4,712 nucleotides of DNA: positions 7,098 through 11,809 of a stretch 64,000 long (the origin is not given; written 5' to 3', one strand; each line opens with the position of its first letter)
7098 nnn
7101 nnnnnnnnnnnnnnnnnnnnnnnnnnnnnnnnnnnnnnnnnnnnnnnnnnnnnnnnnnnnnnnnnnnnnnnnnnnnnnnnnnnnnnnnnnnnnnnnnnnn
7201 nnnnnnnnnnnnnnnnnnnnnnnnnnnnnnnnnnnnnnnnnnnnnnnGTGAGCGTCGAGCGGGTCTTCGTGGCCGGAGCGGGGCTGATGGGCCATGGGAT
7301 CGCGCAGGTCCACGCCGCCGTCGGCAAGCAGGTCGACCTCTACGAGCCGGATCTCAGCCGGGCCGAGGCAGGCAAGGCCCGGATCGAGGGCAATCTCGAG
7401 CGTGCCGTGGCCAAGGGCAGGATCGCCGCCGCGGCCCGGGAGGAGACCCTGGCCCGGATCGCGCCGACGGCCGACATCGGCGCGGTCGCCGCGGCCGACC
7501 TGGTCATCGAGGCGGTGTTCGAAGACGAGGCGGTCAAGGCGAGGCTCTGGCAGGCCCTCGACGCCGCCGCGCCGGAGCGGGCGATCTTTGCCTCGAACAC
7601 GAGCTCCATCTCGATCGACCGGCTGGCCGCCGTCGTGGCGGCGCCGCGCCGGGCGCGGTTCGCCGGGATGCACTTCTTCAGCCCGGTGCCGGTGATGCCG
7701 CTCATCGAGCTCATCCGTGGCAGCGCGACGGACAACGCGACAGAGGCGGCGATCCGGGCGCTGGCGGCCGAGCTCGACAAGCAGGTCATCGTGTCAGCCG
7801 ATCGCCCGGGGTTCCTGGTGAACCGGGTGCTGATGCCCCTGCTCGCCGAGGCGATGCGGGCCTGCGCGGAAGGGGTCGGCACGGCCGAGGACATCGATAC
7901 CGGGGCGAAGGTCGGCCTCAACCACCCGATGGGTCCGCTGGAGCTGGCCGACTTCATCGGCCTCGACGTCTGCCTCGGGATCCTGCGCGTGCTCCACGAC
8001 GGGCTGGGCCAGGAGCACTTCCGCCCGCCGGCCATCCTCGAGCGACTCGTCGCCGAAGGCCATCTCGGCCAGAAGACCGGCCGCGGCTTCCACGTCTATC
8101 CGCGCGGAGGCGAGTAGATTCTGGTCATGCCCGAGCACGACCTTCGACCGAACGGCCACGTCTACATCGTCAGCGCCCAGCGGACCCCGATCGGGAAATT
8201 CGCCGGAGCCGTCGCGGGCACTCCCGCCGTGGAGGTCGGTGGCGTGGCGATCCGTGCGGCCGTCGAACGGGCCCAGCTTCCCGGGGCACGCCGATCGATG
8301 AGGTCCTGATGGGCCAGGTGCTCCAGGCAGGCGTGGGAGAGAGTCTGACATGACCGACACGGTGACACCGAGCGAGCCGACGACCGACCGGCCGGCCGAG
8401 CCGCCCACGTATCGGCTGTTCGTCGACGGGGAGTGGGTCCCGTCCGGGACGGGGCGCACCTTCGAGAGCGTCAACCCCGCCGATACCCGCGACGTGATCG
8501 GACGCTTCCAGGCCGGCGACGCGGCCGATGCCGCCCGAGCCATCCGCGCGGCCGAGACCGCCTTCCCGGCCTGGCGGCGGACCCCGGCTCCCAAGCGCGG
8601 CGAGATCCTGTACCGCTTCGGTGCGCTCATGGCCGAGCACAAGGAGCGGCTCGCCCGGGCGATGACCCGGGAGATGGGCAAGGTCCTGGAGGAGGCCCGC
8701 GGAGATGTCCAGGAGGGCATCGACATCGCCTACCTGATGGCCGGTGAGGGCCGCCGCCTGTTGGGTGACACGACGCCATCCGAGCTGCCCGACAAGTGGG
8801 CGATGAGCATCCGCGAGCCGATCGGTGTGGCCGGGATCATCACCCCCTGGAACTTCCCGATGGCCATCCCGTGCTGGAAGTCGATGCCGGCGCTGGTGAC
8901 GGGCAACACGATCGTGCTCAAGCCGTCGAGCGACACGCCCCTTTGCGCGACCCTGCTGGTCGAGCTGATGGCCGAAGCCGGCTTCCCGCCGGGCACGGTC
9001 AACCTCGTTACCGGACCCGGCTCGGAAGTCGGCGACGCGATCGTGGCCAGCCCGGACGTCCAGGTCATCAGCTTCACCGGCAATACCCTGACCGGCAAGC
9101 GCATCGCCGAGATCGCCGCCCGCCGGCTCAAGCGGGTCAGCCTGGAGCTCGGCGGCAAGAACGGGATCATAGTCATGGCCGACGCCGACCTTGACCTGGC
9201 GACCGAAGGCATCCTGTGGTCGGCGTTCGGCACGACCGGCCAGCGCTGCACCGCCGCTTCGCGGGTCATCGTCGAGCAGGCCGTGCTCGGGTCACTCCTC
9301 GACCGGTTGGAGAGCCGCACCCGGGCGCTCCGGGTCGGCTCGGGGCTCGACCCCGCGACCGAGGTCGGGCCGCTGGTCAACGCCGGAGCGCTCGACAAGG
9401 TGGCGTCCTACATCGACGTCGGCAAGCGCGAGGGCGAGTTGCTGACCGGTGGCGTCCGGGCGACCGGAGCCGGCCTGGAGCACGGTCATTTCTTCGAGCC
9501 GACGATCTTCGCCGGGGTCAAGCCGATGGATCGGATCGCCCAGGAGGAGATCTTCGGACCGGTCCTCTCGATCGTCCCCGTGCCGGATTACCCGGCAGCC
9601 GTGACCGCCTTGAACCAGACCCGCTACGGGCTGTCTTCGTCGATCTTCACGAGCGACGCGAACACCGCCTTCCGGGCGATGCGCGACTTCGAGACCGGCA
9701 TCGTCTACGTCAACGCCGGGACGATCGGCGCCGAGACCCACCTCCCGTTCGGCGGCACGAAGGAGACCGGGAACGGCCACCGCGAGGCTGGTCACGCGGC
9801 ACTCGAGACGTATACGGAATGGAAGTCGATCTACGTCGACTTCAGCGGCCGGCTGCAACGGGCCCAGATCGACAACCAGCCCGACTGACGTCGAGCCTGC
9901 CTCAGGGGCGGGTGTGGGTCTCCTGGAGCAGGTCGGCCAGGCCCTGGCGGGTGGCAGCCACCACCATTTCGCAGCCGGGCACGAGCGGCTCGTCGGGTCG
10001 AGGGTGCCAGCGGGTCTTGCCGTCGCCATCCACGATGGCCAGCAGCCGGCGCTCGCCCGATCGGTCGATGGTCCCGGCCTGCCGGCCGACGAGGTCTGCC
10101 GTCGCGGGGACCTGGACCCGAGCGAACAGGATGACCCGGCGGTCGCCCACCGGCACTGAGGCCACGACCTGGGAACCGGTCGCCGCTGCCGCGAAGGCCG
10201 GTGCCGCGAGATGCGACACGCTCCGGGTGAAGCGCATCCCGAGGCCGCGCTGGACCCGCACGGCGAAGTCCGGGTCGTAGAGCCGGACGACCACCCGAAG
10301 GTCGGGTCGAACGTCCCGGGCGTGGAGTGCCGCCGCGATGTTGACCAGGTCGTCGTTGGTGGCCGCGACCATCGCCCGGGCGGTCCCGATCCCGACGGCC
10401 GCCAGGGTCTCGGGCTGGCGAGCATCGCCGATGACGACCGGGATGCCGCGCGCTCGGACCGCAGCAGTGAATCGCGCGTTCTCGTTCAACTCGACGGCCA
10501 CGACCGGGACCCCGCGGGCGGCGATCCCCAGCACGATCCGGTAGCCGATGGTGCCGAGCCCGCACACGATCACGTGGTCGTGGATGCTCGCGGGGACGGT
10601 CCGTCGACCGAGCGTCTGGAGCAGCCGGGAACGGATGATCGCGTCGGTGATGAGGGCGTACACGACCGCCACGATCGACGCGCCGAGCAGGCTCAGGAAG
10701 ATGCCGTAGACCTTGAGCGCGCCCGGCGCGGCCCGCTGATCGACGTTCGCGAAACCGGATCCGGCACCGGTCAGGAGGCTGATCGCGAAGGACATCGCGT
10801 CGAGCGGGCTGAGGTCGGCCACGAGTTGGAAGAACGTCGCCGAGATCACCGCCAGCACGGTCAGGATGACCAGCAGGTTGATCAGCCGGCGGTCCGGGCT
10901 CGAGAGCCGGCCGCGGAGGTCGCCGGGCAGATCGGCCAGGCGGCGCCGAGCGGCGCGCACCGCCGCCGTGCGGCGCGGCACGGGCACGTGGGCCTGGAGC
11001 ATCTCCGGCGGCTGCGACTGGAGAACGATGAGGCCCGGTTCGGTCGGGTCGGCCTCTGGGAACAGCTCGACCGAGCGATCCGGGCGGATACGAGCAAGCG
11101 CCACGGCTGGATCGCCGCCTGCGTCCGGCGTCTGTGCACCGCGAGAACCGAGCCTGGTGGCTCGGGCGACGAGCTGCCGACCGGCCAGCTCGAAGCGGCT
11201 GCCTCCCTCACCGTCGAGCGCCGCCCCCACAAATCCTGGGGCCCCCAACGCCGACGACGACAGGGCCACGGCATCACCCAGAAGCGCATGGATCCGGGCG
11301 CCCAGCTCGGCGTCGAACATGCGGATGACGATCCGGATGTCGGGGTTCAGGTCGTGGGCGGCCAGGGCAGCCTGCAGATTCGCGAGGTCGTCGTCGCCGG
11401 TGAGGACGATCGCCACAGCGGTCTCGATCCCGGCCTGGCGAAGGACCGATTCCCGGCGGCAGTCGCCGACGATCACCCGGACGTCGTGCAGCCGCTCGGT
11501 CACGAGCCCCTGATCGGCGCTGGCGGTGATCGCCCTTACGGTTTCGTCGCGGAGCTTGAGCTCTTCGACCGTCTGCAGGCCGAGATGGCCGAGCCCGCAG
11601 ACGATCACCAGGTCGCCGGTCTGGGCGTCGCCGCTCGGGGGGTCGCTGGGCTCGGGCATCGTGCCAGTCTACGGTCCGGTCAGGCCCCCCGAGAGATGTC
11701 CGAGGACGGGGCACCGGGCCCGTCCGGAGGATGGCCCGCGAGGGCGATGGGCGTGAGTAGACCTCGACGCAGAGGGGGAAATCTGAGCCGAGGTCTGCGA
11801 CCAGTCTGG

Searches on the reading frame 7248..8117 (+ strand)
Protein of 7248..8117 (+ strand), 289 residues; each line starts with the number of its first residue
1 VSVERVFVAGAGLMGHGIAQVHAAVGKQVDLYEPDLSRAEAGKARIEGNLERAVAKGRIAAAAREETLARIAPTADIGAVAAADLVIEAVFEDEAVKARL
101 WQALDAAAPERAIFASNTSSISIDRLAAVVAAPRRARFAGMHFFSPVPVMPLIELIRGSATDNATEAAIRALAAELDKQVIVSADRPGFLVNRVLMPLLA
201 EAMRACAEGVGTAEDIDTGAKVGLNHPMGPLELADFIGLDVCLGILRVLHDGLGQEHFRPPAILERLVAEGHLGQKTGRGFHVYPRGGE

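Call 41: search_protein_families(library=pfam, proteins=[window:7248-8117:+])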
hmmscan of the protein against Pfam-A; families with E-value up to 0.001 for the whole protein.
window:7248-8117:+ (289 aa): 2 families
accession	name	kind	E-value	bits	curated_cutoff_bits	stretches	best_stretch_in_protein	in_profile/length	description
PF02737.24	3HCDH_N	-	1.9e-55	188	22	1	6-185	2-179/180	3-hydroxyacyl-CoA dehydrogenase, NAD binding domain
PF00725.27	3HCDH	-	3.2e-31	108.1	22.1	1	188-284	1-97/97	3-hydroxyacyl-CoA dehydrogenase, C-terminal domain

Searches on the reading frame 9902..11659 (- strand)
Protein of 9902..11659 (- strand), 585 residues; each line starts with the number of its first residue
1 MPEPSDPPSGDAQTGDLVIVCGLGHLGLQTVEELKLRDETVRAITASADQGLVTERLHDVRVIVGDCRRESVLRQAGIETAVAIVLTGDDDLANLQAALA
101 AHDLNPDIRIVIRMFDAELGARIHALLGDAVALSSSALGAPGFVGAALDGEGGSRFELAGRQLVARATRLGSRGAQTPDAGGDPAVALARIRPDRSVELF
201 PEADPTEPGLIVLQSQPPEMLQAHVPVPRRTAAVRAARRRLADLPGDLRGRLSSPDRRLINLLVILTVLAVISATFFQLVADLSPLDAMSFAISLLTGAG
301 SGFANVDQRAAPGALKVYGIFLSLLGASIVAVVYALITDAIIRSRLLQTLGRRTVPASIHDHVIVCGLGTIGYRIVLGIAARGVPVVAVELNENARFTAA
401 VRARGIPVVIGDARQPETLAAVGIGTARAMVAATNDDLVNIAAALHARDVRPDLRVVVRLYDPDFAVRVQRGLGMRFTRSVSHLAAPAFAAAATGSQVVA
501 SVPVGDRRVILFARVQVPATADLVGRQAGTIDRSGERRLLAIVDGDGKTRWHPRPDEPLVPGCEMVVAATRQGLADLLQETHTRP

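Call 8: search_protein_families(library=pfam, proteins=[window:9902-11659:-])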
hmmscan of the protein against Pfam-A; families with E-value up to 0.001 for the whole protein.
window:9902-11659:- (585 aa): 4 families
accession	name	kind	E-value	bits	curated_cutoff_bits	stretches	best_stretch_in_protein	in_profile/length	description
PF02254.24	TrkA_N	-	5.6e-41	139.9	23.8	2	363-471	1-107/116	TrkA-N domain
PF02080.26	TrkA_C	-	9.6e-05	22.7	27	1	513-578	2-67/71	TrkA-C domain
PF23443.1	DUF7126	-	0.00011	22.8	28.7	0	59-112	21-70/102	Family of unknown function (DUF7126)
PF22614.2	Slo-like_RCK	-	0.0009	19.3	24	0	55-90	53-88/119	Calcium-activated potassium channel slowpoke-like RCK domain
